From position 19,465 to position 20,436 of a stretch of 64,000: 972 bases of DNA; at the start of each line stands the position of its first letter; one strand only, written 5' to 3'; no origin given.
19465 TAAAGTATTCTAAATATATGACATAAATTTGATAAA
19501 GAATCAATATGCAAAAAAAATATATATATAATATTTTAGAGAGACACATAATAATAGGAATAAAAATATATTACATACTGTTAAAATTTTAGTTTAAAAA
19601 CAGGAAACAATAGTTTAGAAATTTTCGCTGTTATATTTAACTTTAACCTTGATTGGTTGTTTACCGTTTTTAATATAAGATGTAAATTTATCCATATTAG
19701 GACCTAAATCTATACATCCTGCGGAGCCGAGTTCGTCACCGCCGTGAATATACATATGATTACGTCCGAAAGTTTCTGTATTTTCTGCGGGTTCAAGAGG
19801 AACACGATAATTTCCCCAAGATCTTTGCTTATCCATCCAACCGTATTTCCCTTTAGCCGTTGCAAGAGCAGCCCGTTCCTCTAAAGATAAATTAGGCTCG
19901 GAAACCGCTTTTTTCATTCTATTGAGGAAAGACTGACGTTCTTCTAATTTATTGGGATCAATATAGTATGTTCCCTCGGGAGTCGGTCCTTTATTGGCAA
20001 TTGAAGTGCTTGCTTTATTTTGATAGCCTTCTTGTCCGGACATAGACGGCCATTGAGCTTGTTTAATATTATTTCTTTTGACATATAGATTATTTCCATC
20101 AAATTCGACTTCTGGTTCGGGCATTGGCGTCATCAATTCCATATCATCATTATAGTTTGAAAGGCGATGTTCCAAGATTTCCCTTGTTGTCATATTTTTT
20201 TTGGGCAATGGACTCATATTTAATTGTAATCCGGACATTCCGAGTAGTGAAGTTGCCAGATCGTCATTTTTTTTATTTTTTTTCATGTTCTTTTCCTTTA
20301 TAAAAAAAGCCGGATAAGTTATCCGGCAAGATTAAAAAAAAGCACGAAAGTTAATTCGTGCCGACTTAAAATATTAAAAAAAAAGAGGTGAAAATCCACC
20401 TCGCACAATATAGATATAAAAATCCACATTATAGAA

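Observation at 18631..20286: Orphan Tlde1/DUF2778-like toxin gene with a membrane-protein partner and a decayed duplicate of that partner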

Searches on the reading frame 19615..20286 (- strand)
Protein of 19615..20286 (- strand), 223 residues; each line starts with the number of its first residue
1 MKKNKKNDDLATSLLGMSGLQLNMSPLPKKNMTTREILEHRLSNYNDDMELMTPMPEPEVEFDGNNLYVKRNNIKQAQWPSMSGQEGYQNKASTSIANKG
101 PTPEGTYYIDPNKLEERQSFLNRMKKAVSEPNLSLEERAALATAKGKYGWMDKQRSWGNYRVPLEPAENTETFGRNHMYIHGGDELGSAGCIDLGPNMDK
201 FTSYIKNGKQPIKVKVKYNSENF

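Call 3: search_protein_families(library=pfam, proteins=[window:19615-20286:-], max_evalue=1)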
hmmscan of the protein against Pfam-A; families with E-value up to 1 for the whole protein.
window:19615-20286:- (223 aa): 2 families
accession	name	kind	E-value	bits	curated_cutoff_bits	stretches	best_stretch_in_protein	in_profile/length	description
PF10908.13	Tlde1_dom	-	1e-09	39.3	30.1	1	82-216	6-117/120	Tlde1 domain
PF03734.19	YkuD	-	7.4e-07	30.3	23.4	1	67-212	13-144/146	L,D-transpeptidase catalytic domain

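Call 4: search_protein_families(library=ncbifam, proteins=[window:19615-20286:-], max_evalue=1)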
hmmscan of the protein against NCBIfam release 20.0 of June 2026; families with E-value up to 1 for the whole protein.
window:19615-20286:- (223 aa): 0 families

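Call 11: find_homologous_proteins(query=window:19615-20286:-, max_evalue=0.001)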
Query window:19615-20286:- (223 aa): 17 proteins with E <= 0.001 among 103 candidates.
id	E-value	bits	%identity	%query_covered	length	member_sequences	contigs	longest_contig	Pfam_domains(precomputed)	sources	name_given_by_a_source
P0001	2.4e-146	503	100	100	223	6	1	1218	PF03734.20,PF10908.14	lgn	-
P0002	3.2e-94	333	64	99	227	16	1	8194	-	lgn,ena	-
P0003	2.8e-93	330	64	99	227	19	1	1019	PF03734.20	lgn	-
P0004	5.1e-91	322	62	99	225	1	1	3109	-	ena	-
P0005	6.7e-89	315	61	97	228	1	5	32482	PF03734.20,PF10908.14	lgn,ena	-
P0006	1.7e-86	307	61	97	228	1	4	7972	PF03734.20,PF10908.14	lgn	-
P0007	1.8e-85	304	62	99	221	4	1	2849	PF03734.20,PF10908.14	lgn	-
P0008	9.9e-85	302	57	100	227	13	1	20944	PF03734.20,PF10908.14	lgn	-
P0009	1.2e-84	301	61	99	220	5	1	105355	PF03734.20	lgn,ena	-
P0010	1.2e-78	282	63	86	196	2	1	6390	PF03734.20,PF10908.14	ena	-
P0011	5.0e-78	280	55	100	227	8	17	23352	PF03734.20,PF10908.14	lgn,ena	-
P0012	9.9e-74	266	58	89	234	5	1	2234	PF03734.20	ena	-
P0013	5.3e-64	234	51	89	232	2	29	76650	PF03734.20,PF10908.14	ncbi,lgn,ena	-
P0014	1.6e-51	193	40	97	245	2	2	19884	PF03734.20,PF10908.14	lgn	-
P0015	3.1e-44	169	47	96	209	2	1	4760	PF10908.14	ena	-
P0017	2.2e-8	52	61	21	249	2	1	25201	PF10908.14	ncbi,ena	-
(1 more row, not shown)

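Call 14: find_encoding_contigs(protein=P0013, flank=6000, max_places=4)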
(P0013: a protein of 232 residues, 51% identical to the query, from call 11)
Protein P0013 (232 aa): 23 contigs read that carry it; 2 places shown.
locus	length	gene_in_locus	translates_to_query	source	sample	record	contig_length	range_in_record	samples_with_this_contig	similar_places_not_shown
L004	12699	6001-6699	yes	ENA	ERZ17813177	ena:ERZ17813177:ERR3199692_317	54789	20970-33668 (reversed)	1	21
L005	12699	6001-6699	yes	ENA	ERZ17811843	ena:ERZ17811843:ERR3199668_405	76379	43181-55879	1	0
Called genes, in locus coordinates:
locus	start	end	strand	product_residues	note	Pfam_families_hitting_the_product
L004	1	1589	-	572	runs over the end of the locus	-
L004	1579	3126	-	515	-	PF01875:Memo, PF01871:AMMECR1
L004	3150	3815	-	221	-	PF00702:Hydrolase, PF12710:HAD, PF13419:HAD_2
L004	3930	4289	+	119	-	-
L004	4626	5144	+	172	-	-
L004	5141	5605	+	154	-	-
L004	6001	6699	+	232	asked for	PF03734:YkuD, PF10908:Tlde1_dom (faint)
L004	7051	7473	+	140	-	-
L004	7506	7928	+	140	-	-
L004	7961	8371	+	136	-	-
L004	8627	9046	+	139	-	-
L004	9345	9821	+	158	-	-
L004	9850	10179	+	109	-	-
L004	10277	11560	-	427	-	PF02403:Seryl_tRNA_N, PF00587:tRNA-synt_2b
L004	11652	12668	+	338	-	PF00579:tRNA-synt_1b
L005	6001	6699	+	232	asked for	PF03734:YkuD, PF10908:Tlde1_dom (faint)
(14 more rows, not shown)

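Call 19: find_related_loci(query=A1, collection=genome_contigs, flank=10000)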
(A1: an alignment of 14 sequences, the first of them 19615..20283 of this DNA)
Query A1 (222 aa) in genome_contigs; peptide patterns used: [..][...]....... (x = any residue, [..] = any of these).
120 stretches matched a pattern; 101 encode a relative of the query (tblastn E <= 1e-3); the best 80 are kept; 80 distinct loci.
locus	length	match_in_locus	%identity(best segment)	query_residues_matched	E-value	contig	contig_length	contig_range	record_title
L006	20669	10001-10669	64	3-222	3e-100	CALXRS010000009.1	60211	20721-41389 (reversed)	MAG: uncultured Alphaproteobacteria bacterium isolate BRZ_KK__bin28 genome assembly, contig: BRZ_KK__NODE_819_length_602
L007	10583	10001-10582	63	7-198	4e-81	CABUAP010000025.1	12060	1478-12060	MAG TPA_asm: uncultured Azospirillum sp. isolate MGYG-HGUT-03845 genome assembly, contig: GUT_GENOME245766_25, whole gen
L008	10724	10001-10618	58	25-222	1e-79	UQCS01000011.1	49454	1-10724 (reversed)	uncultured Azospirillum sp. isolate UMGS149 genome assembly, contig: NODE_166_length_49454_cov_5.764388, whole genome sh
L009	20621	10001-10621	55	24-222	6e-77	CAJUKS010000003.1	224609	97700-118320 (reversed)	MAG TPA_asm: uncultured Alphaproteobacteria bacterium isolate MGBC160833 genome assembly, contig: MGBC160833.3, whole ge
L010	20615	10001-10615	51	24-222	2e-70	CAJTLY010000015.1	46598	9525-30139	MAG TPA_asm: uncultured Alphaproteobacteria bacterium isolate MGBC103387 genome assembly, contig: MGBC103387.15, whole g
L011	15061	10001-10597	31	20-222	6e-29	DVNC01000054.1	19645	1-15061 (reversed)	MAG TPA_asm: Candidatus Scatocola faecipullorum isolate ChiW3-316 ChiW3__C157916_L19645_SRR5506726, whole genome shotgun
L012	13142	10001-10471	40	59-222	5e-28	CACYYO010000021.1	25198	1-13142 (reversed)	MAG: uncultured Rhodospirillales bacterium isolate RUG12396 genome assembly, contig: RUG12396_asm_21, whole genome shotg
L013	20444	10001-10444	37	55-217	1e-25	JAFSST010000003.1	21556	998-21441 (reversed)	MAG: Alphaproteobacteria bacterium isolate RGIG3440 Goat_Rumen.Co__c233819, whole genome shotgun sequence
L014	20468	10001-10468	36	55-217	3e-25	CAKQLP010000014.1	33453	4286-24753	MAG: uncultured Alphaproteobacteria bacterium isolate REFINED_METABAT215_TOP10_CONTIGS_1500_ASSEMBLY_K77_MERGED__Hadza_M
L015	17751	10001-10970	37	61-218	3e-25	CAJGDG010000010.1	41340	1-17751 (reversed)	MAG: uncultured Alphaproteobacteria bacterium isolate MAG60 genome assembly, contig: k141_3394615_length_41340_cov_13.67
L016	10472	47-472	37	61-217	5e-25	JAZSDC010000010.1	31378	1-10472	MAG: Candidatus Enterousia sp. isolate T1900044601_TS20190067.MAGScoT_cleanbin_000040 SGB_692_k141_140731, whole genome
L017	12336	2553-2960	36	61-217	5e-25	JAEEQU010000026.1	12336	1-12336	MAG: Alphaproteobacteria bacterium isolate Tb.RUG.342 NODE_22437_length_12336_cov_0.942829, whole genome shotgun sequenc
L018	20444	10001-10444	35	59-220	8e-25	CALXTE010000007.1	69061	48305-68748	MAG: uncultured Alphaproteobacteria bacterium isolate BRZ_SN__bin90 genome assembly, contig: BRZ_SN__NODE_477_length_690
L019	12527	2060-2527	36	55-222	3e-24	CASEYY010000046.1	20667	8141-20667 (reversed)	uncultured proteobacterium isolate SI.O72.metabat-bins.143 genome assembly, contig: SI.O72.metabat-bins.143.fa_k141_4699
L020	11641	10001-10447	38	59-217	4e-24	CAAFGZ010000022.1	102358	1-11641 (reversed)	MAG TPA_asm: Alphaproteobacteria bacterium, isolate HGM16772, WGS project CAAFGZ010000000 data, contig: SRS146812_107_k9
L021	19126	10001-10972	36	61-218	5e-24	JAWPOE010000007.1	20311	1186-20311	MAG: Alphaproteobacteria bacterium isolate KA0040-166 k141_173529, whole genome shotgun sequence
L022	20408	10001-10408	36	61-217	3e-24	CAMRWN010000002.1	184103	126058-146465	MAG TPA_asm: uncultured Alphaproteobacteria bacterium isolate SRR13573576_bin.40_metawrap_v1.3_MAG genome assembly, cont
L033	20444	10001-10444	33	55-220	3e-22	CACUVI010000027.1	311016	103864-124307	Rhodospirillaceae bacterium LM-1 genome assembly, contig: MTBLM1_Contig_6, whole genome shotgun sequence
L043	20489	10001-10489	32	48-222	2e-21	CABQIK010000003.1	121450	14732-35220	MAG TPA_asm: uncultured Alphaproteobacteria bacterium isolate MGYG-HGUT-00610 genome assembly, contig: GUT_GENOME018669_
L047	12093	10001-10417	32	61-217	4e-21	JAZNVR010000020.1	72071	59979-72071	MAG: Candidatus Enterousia sp. isolate T1900044788_TS20190254.MAGScoT_cleanbin_000026 SGB_2627_k141_1774929, whole genom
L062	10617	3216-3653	32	59-218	7e-19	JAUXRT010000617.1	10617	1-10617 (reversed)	MAG: Reyranella sp. isolate C12_metabat.bin.11_sub C12_k141_73617, whole genome shotgun sequence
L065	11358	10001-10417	32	61-217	6e-18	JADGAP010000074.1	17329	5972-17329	MAG: Magnetococcales bacterium isolate nNGHbin13 nNGH_bin13_NODE_74_length_17329_cov_39.149415, whole genome shotgun seq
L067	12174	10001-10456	32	55-217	6e-18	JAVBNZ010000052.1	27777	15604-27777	MAG: Desulfovibrionaceae bacterium isolate EPI_MAG_00095 c_000002227066, whole genome shotgun sequence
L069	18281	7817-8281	31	61-217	6e-17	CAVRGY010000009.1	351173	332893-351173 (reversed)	MAG: uncultured Chloroflexia bacterium isolate MFD05442.bin.2.302 genome assembly, contig: contig_23303, whole genome sh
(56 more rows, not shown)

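Call 24: search_solved_structures(query=A1, max_evalue=1, show_alignments=2)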
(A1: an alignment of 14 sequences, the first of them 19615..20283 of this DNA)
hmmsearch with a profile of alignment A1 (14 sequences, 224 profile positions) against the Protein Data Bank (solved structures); distinct sequences matched with E-value up to 1: 2.
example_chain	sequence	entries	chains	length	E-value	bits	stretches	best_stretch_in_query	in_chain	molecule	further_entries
7uma_A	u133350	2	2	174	2.1e-06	30.8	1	61-218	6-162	Tlde1a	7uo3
7uo8_A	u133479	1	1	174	2.5e-06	30.6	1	62-218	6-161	Tlde1a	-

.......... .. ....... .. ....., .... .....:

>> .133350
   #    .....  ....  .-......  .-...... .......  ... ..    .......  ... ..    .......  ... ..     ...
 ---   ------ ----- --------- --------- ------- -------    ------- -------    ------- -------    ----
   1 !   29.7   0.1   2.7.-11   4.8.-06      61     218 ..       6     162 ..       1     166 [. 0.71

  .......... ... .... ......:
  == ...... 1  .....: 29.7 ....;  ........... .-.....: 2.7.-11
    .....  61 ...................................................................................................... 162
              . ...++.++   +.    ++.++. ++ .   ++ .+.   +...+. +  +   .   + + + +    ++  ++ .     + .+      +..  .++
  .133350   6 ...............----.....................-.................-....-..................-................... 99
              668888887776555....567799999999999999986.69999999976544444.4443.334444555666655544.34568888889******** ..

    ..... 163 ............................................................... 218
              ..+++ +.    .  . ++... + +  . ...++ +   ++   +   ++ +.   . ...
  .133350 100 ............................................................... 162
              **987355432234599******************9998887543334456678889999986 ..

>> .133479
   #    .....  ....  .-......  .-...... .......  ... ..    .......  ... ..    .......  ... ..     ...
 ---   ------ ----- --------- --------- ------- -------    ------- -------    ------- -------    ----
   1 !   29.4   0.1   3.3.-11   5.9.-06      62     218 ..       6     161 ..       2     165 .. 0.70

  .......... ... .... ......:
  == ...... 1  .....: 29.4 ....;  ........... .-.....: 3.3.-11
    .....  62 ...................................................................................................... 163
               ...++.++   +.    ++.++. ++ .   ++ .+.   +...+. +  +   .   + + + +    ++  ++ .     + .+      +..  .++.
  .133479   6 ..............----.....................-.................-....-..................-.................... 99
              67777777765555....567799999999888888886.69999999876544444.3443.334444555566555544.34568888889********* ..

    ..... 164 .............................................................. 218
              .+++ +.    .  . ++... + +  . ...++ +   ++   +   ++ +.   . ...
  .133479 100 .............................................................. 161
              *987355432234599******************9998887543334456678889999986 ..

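Call 35: predict_structure(alignment_id=A3)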
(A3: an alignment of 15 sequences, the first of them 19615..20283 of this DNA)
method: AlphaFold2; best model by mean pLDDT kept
length: 222 residues; sequences in the alignment: 15
mean_pLDDT: 82.1   pTM: 0.71
mean pLDDT of the five models: 82.1, 80.0, 76.4, 75.9, 75.0
residues with pLDDT >= 90: 107; 70-90: 71; 50-70: 22; < 50: 22
segments of 3 or more residues with pLDDT < 50: 1-22
pLDDT, mean of each block of 10 residues (from residue 1): 36 38 56 71 69 81 95 92 92 91 97 90 89 90 86 78 95 90 85 94 92 96 88
secondary structure, 60 per line:
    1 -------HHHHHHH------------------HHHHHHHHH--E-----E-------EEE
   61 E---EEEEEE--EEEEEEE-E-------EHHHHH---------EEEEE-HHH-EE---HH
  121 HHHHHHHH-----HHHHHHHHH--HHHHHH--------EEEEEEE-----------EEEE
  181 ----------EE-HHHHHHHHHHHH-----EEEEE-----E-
elements in order: H8-14 H33-41 E58-61 E65-70 E73-79 H90-94 E104-108 H119-128 H134-142 H145-150 E159-165 E177-180 H194-205 E211-215

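Call 43: fold_search(model_id=the predicted structure, library=pdb)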
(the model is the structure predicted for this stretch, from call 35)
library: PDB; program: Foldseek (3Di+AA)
matches with E <= 10: 587; with E <= 0.001: 48
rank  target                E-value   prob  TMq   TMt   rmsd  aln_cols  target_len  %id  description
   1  7uo8_A                1.3e-08  1.00  0.46  0.58   7.5       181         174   20  Co-crystal structure of Salmonella Typhimurium Tlde1a in complex with D-methionine (released 2022-11-02)
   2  7uma_A                3.8e-08  1.00  0.48  0.60   6.8       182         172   20  Crystal structure of Tlde1a from Salmonella Typhimurium (released 2022-11-02)
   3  7uo3_A                4.8e-08  1.00  0.48  0.60   6.8       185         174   20  Co-crystal structure of Salmonella Typhimurium Tlde1a in complex with D-alanine (released 2022-11-02)
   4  1y7m_A                1.5e-05  1.00  0.39  0.52  10.9       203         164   14  Crystal Structure of the B. subtilis YkuD protein at 2 A resolution (released 2005-03-01)
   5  4a1i_A                3.0e-05  1.00  0.39  0.51   3.6       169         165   14  ykud from B.subtilis (released 2012-09-26)
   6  5e51_C                4.6e-05  1.00  0.37  0.42   8.4       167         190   15  Crystal structure of Mycobacterium tuberculosis L,D-transpeptidase 1 with Faropenem adduct (released 2016-10-26)
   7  5uwv_C                8.0e-05  1.00  0.35  0.24   5.4       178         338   15  Crystal structure of Mycobacterium abscessus L,D-transpeptidase 2 (released 2017-08-16)
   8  4jmn                  8.5e-05  1.00  0.32  0.33   8.7       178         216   15  Crystal structure of LD transpeptidase LdtMt1 from M. tuberculosis (released 2013-10-23)
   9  8ikr_A                1.5e-04  1.00  0.37  0.42   5.5       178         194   14  Crystal structure of DpaA (released 2023-10-11)
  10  4xvo_A                1.9e-04  1.00  0.33  0.34   8.8       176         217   15  L,D-transpeptidase from Mycobacterium smegmatis (released 2015-02-11)
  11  3tx4_B                2.3e-04  1.00  0.36  0.31   8.8       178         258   14  Crystal Structure of Mutant (C354A) M. tuberculosis LD-transpeptidase type 2 (released 2012-12-05)
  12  3zg4_MODEL_1_A        2.3e-04  1.00  0.36  0.57   7.0       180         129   17  NMR structure of the catalytic domain from E. faecium L,D- transpeptidase (released 2013-04-24)
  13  3tx4_A                2.6e-04  1.00  0.36  0.30   8.7       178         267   14  Crystal Structure of Mutant (C354A) M. tuberculosis LD-transpeptidase type 2 (released 2012-12-05)
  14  5d7h_B                2.6e-04  1.00  0.33  0.22   8.8       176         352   15  X-RAY CRYSTAL STRUCTURE OF L,D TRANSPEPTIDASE 2 FROM MYCOBACTERIUM TUBERCULOSIS (released 2016-09-28)
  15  7kgm                  2.6e-04  1.00  0.35  0.16  12.8       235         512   11  C. rodentium YcbB - ertapenem complex (released 2020-11-25)
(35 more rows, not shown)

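Call 54: search_protein_families(library=pfam, proteins=[L022:9395-10408:+, L021:9299-10429:+, L014:9731-10480:+, L019:1676-2527:+, L043:9668-10489:+, L033:9260-10444:+, L062:1641-3671:+, L065:8738-10420:+, L067:9101-10462:+, L069:6629-8284:+], max_evalue=0.01)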
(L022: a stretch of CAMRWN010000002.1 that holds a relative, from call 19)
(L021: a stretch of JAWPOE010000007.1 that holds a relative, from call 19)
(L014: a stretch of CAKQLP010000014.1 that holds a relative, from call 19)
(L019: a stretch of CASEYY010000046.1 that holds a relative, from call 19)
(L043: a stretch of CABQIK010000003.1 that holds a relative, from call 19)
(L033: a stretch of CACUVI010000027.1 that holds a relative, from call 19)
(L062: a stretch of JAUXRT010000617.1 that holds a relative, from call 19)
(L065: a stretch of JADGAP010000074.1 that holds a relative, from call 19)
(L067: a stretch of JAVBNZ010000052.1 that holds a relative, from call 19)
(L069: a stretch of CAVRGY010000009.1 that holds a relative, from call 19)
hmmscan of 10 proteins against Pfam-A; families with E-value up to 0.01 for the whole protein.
L022:9395-10408:+ (338 aa): 3 families
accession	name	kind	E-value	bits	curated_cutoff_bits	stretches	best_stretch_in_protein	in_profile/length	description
PF10908.13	Tlde1_dom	-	1.3e-09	38.9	30.1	1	221-328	4-109/120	Tlde1 domain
PF03734.19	YkuD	-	5.5e-07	30.7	23.4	1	206-317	12-129/146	L,D-transpeptidase catalytic domain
PF01471.23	PG_binding_1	-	2.7e-06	27.9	23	1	103-157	4-49/57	Putative peptidoglycan binding domain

L021:9299-10429:+ (377 aa): 3 families
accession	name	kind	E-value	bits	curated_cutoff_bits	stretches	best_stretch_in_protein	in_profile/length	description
PF10908.13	Tlde1_dom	-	7.5e-09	36.5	30.1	1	254-365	5-108/120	Tlde1 domain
PF03734.19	YkuD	-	3e-06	28.3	23.4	1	238-364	9-139/146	L,D-transpeptidase catalytic domain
PF04233.19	Phage_Mu_F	-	0.00014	23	29.6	1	135-182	61-111/112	Phage Mu protein F like protein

L014:9731-10480:+ (250 aa): 1 family
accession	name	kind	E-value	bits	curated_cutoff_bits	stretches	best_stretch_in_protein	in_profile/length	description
PF10908.13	Tlde1_dom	-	6.3e-10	40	30.1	1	113-222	2-96/120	Tlde1 domain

L019:1676-2527:+ (284 aa): 1 family
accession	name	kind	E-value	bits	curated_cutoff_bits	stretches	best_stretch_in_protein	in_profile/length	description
PF10908.13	Tlde1_dom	-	4.9e-10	40.3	30.1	1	152-255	3-96/120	Tlde1 domain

L043:9668-10489:+ (274 aa): 1 family
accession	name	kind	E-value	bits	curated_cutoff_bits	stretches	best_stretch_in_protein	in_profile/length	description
PF10908.13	Tlde1_dom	-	6.8e-09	36.6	30.1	1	142-246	3-97/120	Tlde1 domain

L033:9260-10444:+ (395 aa): 2 families
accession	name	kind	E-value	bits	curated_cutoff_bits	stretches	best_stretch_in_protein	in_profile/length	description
PF03734.19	YkuD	-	9.4e-07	30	23.4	1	259-369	13-127/146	L,D-transpeptidase catalytic domain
PF10908.13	Tlde1_dom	-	4e-05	24.5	30.1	1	280-372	13-100/120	Tlde1 domain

L062:1641-3671:+ (677 aa): 2 families
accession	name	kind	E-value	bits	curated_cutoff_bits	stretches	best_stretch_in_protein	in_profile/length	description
PF10908.13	Tlde1_dom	-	6e-06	27.1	30.1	1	548-653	6-102/120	Tlde1 domain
PF03734.19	YkuD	-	2.3e-05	25.4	23.4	1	532-654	13-135/146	L,D-transpeptidase catalytic domain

L065:8738-10420:+ (561 aa): 1 family
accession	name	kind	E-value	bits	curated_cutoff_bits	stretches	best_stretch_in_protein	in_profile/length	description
PF10908.13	Tlde1_dom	-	6.1e-10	40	30.1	1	443-551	7-110/120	Tlde1 domain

L067:9101-10462:+ (454 aa): 2 families
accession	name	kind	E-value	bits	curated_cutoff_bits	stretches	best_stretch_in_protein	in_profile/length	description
PF21821.3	Dit_like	-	2.1e-30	105.9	24.2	1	38-169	2-124/127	Dit-like phage tail protein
PF10908.13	Tlde1_dom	-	6.2e-10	40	30.1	1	324-434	4-102/120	Tlde1 domain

L069:6629-8284:+ (552 aa): 3 families
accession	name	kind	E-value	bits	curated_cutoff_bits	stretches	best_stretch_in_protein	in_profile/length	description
PF05593.20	RHS_repeat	-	3e-05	24.8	22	1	143-168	1-31/38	RHS Repeat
PF10908.13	Tlde1_dom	-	4.2e-05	24.4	30.1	1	416-528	5-97/120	Tlde1 domain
PF03527.20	RHS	-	0.00024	21.3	27.9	1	241-258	3-20/38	RHS protein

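Call 65: search_protein_families(library=padloc, proteins=[window:19615-20286:-], max_evalue=0.01)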
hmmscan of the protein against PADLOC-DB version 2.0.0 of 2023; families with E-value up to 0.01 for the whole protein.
window:19615-20286:- (223 aa): 0 families

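Call 66: find_encoding_contigs(protein=P0009, flank=7000, max_places=2)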
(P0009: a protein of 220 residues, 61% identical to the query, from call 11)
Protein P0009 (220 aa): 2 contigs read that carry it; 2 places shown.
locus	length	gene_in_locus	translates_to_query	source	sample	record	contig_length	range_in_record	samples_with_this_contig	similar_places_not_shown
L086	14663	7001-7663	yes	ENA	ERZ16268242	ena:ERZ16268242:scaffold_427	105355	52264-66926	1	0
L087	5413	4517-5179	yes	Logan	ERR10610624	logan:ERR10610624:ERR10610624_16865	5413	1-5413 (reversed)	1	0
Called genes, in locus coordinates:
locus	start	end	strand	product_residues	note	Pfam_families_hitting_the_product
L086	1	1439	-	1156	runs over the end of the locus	PF02811:PHP, PF07733:DNA_pol3_alpha, PF17657:DNA_pol3_finger, PF14579:HHH_6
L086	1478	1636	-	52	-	-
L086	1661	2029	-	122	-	-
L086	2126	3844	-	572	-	-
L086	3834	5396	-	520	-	PF01875:Memo, PF01871:AMMECR1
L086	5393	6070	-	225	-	PF00702:Hydrolase, PF12710:HAD, PF13419:HAD_2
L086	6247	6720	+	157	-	-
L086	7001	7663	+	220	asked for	PF03734:YkuD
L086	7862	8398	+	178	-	-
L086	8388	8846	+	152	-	-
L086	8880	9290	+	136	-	-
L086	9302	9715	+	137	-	-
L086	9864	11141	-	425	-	PF02403:Seryl_tRNA_N, PF00587:tRNA-synt_2b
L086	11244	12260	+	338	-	PF00579:tRNA-synt_1b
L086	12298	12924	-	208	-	PF03358:FMN_red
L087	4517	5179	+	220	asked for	PF03734:YkuD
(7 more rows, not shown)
